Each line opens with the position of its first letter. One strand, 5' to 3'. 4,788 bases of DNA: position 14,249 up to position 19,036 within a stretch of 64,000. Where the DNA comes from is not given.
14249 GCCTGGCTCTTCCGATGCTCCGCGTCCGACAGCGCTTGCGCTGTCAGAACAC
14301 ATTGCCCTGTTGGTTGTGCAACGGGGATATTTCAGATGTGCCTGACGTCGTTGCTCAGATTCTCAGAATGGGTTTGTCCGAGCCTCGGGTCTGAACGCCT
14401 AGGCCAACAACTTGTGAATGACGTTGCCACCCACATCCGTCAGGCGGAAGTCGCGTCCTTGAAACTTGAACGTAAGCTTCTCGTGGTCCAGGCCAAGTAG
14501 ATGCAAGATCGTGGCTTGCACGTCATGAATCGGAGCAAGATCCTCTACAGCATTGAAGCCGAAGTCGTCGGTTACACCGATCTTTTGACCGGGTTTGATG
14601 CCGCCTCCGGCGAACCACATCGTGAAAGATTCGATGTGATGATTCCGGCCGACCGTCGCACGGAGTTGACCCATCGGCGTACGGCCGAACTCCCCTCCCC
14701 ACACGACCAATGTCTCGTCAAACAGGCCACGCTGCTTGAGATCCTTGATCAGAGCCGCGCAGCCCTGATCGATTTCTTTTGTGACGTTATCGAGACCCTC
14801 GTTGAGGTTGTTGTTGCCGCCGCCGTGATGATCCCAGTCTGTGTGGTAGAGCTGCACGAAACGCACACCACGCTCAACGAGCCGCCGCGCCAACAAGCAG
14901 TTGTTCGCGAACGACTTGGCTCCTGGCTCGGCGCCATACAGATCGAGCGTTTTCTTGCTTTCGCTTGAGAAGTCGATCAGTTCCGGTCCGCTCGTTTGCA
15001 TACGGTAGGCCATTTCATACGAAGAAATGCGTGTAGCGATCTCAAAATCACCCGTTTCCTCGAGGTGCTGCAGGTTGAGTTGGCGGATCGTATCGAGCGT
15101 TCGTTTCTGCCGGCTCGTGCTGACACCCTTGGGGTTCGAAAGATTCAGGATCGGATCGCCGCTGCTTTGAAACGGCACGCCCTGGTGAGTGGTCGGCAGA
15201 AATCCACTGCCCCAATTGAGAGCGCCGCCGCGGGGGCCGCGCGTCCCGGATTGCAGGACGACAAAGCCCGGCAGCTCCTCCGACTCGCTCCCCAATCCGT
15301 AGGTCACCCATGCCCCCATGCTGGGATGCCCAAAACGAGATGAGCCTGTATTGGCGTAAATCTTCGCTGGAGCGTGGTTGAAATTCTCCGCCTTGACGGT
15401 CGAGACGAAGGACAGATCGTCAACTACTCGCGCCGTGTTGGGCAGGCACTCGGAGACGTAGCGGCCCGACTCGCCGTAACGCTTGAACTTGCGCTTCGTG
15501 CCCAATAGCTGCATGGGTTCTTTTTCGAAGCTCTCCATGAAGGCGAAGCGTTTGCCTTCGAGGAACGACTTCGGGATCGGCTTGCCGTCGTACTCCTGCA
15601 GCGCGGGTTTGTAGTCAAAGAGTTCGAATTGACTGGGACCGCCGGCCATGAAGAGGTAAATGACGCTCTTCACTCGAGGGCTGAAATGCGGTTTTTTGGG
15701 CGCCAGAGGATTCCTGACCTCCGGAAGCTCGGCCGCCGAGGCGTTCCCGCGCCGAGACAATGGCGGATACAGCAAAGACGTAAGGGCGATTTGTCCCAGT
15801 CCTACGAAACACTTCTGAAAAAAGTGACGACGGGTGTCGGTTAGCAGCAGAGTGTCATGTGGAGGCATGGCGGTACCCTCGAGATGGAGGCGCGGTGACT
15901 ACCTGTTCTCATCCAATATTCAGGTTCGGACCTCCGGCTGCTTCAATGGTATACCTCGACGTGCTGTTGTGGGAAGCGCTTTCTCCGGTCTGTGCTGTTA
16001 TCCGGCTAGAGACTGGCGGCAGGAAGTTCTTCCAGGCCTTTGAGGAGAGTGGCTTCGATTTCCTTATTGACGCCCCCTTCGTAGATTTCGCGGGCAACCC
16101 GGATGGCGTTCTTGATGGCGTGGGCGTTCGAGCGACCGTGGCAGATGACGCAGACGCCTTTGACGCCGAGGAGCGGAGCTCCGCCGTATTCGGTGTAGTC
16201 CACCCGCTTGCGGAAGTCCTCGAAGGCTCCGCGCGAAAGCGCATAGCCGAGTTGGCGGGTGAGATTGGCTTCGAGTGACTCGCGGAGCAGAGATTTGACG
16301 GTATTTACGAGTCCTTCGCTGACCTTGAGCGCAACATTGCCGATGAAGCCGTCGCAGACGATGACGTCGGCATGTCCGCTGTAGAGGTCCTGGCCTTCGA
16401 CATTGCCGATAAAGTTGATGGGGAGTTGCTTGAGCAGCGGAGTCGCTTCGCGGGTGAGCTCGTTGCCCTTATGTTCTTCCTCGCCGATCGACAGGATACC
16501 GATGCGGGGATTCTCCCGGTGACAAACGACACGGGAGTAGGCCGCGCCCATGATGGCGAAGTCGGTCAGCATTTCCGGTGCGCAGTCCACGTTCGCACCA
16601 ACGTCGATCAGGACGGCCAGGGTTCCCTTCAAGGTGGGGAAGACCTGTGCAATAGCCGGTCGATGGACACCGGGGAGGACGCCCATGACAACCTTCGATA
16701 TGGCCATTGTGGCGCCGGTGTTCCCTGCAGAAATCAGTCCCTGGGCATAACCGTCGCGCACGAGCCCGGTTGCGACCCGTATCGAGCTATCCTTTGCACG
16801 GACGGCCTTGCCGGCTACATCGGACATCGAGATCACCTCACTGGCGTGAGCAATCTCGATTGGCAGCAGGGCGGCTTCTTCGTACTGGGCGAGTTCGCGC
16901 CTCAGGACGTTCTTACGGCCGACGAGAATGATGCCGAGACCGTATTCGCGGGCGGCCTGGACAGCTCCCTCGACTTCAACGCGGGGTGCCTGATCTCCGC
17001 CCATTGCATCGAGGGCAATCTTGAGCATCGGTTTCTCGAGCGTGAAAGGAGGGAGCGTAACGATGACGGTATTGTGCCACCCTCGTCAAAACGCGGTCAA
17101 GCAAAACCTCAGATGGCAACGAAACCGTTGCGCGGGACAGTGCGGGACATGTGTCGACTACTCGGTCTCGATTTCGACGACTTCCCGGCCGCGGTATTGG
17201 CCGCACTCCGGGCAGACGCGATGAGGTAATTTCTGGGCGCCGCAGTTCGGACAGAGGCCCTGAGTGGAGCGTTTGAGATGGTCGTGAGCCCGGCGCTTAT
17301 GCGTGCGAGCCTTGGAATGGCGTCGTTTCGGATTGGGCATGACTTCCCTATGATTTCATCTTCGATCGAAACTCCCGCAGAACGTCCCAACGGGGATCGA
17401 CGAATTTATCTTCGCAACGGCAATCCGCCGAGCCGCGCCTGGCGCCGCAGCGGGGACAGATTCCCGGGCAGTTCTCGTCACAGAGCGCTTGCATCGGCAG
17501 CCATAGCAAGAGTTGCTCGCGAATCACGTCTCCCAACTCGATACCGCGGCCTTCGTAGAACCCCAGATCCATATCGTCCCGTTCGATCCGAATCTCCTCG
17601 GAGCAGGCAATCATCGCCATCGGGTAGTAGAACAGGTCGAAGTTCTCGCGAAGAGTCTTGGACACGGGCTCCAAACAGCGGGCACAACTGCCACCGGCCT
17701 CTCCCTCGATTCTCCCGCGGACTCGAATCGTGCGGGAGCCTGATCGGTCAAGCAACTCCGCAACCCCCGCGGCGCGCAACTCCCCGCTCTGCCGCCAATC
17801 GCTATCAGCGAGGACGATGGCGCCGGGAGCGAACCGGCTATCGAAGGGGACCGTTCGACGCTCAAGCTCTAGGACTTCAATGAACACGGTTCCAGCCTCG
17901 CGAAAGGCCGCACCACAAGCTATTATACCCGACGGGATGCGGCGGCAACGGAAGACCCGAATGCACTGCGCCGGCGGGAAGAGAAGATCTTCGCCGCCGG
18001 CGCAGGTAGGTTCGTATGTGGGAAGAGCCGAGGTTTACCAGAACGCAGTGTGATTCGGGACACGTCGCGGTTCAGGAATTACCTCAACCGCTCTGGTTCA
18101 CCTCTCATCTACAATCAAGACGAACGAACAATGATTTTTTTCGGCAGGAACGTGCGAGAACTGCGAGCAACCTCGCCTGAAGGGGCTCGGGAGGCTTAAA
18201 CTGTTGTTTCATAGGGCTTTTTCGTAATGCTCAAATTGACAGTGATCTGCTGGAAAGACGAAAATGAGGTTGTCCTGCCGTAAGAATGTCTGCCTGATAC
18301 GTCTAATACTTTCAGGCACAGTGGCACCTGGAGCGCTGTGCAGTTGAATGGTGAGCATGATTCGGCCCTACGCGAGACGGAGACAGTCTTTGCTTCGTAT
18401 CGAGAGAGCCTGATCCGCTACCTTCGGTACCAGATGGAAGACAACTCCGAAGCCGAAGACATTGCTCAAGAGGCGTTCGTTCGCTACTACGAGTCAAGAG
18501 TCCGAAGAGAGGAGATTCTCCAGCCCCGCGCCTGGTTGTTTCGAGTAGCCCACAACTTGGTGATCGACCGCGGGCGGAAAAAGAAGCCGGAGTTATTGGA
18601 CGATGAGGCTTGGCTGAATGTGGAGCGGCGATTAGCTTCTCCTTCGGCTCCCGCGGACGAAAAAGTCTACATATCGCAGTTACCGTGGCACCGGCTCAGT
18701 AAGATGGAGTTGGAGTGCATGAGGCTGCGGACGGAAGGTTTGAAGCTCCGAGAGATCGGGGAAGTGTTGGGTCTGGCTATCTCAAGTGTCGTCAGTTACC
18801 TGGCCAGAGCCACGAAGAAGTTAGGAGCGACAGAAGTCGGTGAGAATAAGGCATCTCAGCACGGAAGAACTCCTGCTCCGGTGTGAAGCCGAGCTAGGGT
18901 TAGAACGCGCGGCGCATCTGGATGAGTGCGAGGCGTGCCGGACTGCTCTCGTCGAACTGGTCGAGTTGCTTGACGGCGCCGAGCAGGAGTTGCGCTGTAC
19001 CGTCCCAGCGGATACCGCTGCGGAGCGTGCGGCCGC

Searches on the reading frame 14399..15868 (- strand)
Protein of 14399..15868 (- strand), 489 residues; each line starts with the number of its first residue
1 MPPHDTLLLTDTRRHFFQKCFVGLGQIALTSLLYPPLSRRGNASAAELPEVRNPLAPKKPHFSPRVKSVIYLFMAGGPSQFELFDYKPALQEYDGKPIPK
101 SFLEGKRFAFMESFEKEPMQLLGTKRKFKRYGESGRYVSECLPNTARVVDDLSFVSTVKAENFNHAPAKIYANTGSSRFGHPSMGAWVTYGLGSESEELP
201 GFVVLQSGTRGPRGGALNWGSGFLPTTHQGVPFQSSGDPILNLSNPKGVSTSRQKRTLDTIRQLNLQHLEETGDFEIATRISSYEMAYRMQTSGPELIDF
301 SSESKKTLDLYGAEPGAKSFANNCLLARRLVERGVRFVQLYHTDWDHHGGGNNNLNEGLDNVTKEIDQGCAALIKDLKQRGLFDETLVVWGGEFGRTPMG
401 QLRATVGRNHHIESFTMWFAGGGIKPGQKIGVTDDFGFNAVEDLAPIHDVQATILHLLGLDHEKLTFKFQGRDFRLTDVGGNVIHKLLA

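Call 16: search_protein_families(library=pfam, proteins=[window:14399-15868:-], max_evalue=0.001)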
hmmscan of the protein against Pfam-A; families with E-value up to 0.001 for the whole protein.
window:14399-15868:- (489 aa): 2 families
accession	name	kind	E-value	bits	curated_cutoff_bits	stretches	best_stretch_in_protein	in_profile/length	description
PF07394.17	DUF1501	-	2.2e-151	504.9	27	1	67-488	2-390/390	Protein of unknown function (DUF1501)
PF01663.27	Phosphodiest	-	0.00012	22.2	23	1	337-403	164-228/342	Type I phosphodiesterase / nucleotide pyrophosphatase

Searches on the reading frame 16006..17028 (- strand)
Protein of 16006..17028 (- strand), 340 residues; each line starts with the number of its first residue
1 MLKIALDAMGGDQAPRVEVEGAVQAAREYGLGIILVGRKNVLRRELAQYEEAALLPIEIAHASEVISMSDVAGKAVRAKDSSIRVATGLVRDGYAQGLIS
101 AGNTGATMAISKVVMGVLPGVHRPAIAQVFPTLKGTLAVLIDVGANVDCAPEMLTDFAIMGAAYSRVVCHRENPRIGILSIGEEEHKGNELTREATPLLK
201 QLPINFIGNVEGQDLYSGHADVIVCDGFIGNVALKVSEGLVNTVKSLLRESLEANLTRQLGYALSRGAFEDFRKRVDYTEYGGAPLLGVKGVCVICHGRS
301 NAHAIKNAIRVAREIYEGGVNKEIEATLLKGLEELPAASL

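Call 16: search_protein_families(library=pfam, proteins=[window:16006-17028:-], max_evalue=0.001)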
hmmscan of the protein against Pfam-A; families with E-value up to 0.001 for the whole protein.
window:16006-17028:- (340 aa): 1 family
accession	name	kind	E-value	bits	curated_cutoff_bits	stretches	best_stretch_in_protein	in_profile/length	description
PF02504.20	FA_synthesis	-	7.9e-110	367.4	29.1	1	2-322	1-323/324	Fatty acid synthesis protein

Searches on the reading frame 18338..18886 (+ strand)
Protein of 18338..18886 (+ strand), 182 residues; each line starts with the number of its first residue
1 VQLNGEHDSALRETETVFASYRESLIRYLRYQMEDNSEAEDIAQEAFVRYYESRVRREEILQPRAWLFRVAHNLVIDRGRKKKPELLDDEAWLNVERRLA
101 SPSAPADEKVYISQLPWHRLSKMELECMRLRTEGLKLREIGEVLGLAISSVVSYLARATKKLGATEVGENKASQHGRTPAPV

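Call 16: search_protein_families(library=pfam, proteins=[window:18338-18886:+], max_evalue=0.001)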
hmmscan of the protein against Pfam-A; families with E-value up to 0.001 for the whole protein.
window:18338-18886:+ (182 aa): 3 families
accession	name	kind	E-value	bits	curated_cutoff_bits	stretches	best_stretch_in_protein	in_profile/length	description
PF04542.20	Sigma70_r2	-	1.6e-12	47.4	24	1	18-83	2-69/71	Sigma-70 region 2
PF00196.25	GerE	-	5.8e-07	29.5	23.5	1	119-165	2-48/57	Bacterial regulatory proteins, luxR family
PF08281.18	Sigma70_r4_2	-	3e-05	24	25.7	1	126-162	17-54/54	Sigma-70, region 4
